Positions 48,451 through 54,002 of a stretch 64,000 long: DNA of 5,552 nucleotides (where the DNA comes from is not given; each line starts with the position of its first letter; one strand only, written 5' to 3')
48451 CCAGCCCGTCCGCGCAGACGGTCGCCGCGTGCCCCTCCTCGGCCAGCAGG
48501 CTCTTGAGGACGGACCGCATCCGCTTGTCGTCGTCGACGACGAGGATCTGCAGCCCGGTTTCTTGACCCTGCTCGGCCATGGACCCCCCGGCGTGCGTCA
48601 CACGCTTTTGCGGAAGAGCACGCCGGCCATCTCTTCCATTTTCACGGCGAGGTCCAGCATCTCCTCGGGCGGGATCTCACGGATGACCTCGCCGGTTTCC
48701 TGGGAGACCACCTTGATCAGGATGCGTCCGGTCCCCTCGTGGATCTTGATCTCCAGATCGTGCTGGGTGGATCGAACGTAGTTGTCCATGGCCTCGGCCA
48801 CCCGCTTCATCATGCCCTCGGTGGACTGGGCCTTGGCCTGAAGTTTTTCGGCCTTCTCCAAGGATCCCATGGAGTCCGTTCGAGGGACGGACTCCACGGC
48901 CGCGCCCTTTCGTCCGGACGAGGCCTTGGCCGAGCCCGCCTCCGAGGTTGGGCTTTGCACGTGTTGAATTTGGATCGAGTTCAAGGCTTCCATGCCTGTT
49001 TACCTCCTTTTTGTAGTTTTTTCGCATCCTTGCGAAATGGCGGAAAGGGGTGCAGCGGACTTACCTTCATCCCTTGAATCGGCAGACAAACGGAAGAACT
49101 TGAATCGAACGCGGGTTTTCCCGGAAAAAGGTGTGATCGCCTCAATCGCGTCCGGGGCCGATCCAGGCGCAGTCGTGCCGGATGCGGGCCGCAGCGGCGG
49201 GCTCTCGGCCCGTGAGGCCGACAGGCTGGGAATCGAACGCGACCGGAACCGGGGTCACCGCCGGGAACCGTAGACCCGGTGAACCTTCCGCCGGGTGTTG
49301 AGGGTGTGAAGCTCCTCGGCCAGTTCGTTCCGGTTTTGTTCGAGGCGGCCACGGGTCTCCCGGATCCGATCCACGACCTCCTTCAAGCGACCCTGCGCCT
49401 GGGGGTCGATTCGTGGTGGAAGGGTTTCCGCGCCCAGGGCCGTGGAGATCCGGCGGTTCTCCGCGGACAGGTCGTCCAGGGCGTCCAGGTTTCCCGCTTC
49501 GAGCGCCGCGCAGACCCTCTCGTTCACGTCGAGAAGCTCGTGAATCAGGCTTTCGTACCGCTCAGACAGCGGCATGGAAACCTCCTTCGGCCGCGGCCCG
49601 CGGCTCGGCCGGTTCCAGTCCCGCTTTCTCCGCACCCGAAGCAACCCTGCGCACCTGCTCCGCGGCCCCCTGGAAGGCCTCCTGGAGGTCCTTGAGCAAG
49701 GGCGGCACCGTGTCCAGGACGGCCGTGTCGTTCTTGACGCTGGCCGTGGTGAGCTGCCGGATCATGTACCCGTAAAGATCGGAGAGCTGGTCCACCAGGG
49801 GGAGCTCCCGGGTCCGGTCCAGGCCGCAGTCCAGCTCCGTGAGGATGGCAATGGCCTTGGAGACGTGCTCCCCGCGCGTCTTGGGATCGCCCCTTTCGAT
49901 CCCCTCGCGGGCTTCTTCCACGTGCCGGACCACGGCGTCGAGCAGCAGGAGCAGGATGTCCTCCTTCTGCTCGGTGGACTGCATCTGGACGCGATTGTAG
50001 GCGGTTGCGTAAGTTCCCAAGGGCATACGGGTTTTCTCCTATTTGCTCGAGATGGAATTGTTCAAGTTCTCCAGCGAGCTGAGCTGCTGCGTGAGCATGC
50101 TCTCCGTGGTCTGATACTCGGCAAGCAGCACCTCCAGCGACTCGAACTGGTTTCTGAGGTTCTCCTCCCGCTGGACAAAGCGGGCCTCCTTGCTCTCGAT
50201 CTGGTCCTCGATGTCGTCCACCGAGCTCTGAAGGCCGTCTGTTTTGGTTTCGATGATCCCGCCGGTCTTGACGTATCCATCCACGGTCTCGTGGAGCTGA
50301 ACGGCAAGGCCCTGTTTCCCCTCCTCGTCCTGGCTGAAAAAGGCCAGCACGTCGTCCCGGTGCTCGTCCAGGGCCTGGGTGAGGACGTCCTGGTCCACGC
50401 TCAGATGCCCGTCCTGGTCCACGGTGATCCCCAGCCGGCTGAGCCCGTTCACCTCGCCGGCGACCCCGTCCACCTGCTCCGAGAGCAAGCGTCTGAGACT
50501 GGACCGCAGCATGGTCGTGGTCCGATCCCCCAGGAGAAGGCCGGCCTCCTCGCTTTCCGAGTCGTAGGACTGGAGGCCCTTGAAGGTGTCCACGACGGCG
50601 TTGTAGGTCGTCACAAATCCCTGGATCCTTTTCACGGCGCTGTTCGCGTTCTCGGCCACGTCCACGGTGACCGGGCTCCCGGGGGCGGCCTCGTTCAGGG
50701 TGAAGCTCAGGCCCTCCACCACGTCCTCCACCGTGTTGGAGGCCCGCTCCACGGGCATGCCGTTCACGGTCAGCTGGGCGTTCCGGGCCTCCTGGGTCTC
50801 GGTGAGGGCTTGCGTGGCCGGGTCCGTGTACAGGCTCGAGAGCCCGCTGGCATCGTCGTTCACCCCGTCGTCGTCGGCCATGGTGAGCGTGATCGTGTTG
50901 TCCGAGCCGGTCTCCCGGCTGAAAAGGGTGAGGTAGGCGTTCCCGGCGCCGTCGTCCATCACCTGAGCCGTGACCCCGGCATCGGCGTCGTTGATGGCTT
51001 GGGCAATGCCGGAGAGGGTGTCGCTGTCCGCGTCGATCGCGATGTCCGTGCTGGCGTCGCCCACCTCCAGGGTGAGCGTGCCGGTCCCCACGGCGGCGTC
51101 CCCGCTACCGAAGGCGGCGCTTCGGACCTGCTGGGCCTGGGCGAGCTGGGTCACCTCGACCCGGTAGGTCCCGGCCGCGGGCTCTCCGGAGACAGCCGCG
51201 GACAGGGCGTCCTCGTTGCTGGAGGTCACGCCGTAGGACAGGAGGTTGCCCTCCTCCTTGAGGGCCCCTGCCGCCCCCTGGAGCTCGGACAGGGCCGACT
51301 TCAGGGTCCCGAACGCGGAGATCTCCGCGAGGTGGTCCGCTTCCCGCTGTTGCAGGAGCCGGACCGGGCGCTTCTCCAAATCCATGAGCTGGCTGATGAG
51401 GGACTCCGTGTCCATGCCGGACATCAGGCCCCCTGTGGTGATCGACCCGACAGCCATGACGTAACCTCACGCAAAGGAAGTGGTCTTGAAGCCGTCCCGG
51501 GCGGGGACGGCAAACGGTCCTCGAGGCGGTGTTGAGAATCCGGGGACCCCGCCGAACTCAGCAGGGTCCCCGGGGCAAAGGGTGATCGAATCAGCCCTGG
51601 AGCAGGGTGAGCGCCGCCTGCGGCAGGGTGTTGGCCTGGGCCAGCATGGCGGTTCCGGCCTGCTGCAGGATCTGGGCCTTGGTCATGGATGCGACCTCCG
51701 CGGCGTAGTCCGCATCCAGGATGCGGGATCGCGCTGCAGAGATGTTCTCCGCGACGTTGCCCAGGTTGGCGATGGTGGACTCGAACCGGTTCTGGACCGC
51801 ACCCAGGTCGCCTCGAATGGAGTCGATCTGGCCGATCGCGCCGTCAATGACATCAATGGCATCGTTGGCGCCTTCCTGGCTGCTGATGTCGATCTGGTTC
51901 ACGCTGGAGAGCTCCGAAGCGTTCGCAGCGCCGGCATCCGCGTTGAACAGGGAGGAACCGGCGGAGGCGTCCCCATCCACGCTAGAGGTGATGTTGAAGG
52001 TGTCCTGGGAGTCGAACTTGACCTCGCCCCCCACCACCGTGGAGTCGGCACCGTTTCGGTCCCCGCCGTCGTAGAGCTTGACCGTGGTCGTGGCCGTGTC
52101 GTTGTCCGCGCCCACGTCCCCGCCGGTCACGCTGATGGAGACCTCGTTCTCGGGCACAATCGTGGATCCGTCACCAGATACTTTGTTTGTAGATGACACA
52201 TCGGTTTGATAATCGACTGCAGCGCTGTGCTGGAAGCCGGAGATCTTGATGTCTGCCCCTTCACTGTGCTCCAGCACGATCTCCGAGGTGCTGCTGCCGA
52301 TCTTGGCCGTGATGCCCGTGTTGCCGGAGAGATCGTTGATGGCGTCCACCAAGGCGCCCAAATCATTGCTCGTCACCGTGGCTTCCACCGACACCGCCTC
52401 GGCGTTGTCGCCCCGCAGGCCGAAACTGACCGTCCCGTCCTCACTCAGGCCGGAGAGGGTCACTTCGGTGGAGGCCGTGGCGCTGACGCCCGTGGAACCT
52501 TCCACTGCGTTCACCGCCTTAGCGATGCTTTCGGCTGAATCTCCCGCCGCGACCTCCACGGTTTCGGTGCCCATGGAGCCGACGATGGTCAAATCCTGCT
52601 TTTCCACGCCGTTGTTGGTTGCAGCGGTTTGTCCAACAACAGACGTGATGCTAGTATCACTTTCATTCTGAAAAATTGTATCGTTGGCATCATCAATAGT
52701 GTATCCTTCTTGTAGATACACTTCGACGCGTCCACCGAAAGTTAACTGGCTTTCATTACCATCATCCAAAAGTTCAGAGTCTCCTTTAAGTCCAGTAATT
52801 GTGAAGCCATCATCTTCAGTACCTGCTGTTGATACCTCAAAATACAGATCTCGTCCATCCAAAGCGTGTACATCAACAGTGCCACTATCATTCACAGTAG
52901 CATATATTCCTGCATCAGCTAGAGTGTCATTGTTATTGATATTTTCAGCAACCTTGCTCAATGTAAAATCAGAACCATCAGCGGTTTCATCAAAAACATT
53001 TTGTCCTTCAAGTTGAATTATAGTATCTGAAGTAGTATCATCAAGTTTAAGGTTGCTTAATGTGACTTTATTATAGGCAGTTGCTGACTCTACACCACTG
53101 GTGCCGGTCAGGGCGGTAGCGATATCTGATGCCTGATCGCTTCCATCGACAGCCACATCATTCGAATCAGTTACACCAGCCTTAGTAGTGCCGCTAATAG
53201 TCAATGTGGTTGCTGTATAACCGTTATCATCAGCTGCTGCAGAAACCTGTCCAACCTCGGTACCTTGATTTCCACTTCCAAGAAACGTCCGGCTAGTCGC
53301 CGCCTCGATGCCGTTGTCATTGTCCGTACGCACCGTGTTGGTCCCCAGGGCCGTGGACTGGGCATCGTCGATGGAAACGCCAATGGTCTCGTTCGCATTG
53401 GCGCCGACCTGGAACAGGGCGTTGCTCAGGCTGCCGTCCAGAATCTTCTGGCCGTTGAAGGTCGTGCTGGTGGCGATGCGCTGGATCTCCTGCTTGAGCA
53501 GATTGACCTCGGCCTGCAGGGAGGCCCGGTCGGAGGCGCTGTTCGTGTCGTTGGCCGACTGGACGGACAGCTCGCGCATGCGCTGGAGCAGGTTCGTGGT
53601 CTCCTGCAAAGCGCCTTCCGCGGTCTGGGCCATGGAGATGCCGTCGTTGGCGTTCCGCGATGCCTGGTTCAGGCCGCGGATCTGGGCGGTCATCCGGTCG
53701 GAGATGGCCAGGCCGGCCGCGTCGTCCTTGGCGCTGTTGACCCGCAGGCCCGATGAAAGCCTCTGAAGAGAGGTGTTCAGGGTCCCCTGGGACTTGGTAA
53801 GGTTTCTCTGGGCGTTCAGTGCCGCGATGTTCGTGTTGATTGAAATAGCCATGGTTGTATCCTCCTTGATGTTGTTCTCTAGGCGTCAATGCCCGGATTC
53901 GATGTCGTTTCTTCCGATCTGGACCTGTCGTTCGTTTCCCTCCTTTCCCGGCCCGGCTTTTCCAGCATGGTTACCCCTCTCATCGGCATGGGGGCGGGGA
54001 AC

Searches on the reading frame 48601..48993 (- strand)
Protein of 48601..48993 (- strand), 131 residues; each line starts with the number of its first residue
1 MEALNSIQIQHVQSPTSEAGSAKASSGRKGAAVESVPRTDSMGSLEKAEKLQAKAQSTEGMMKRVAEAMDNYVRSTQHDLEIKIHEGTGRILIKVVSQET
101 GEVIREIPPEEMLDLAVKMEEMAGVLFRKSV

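Call 64: search_protein_families(library=pfam, proteins=[window:48601-48993:-], max_evalue=0.01)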
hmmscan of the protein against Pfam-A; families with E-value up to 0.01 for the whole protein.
window:48601-48993:- (131 aa): 1 family
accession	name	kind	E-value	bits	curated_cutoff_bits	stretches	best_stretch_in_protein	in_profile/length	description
PF03646.20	FlaG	-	2.7e-23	82.5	23.8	1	44-129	16-101/101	FlaG protein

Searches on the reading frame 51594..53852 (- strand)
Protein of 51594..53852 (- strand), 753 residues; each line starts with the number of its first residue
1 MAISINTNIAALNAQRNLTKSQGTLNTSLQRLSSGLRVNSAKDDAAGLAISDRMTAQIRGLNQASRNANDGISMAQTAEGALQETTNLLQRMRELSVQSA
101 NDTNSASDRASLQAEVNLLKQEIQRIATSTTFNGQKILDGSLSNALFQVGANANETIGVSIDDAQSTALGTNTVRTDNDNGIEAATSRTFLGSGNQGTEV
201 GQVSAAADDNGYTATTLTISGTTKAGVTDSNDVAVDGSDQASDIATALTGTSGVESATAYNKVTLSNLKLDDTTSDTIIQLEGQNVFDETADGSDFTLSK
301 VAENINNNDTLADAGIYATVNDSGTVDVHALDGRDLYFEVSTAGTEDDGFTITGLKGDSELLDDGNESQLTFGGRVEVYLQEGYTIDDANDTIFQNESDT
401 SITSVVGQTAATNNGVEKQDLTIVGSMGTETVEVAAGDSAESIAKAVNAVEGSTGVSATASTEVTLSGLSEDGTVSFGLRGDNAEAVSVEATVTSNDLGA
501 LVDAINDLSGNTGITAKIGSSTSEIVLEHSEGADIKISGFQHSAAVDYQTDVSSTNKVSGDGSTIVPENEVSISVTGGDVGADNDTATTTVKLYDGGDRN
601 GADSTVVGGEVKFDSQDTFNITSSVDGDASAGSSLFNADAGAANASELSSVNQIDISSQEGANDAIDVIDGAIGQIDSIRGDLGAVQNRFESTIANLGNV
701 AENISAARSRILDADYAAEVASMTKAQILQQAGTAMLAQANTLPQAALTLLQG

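Call 64: search_protein_families(library=pfam, proteins=[window:51594-53852:-], max_evalue=0.01)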
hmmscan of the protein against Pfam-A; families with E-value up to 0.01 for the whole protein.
window:51594-53852:- (753 aa): 3 families
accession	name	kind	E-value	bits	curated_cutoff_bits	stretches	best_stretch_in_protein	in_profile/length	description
PF00669.25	Flagellin_N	-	1.6e-47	161.5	26.6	1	5-141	1-137/139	Bacterial flagellin N-terminal helical region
PF00700.27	Flagellin_C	-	9.6e-29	100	23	1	666-751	1-86/86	Bacterial flagellin C-terminal helical region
PF07196.18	Flagellin_IN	-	2.5e-11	44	22.7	2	420-466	1-49/55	Flagellin hook IN motif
